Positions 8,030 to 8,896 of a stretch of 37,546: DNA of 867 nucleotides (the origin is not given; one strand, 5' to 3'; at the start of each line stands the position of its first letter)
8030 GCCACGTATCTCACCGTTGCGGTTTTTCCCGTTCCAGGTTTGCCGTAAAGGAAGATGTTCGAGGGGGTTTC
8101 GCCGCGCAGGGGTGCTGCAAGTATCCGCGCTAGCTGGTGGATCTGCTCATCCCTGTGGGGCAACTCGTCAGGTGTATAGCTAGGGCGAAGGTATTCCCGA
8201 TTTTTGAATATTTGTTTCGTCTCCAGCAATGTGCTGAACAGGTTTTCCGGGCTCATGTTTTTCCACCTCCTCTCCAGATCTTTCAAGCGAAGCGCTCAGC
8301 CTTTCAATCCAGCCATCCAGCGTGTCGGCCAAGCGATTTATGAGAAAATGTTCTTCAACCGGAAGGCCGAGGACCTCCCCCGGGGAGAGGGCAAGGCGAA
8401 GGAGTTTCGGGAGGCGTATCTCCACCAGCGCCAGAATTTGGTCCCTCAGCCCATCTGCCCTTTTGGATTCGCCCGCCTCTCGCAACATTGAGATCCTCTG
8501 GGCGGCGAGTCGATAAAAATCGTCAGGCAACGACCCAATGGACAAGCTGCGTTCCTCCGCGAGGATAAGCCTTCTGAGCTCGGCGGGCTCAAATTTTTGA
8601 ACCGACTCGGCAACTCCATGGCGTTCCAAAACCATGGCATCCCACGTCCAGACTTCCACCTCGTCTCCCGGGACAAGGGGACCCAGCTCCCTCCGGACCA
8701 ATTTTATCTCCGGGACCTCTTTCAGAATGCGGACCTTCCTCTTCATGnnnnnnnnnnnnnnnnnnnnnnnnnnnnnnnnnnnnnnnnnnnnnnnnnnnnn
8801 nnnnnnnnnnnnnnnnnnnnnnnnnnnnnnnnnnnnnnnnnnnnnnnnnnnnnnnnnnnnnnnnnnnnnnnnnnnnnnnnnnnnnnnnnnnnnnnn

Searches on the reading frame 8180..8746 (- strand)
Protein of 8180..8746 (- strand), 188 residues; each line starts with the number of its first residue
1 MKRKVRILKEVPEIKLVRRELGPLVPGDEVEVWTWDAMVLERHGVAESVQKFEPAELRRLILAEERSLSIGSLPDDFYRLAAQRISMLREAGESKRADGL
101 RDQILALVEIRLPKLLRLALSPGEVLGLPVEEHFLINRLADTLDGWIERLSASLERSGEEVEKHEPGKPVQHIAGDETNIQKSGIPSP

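Call 5: search_protein_families(library=pfam, proteins=[window:8180-8746:-])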
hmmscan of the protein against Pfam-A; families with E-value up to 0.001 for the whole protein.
window:8180-8746:- (188 aa): 1 family
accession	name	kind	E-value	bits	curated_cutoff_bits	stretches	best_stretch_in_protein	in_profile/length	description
PF05916.17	Sld5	-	0.0005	20.7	22.3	1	59-130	8-70/102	GINS complex protein helical bundle domain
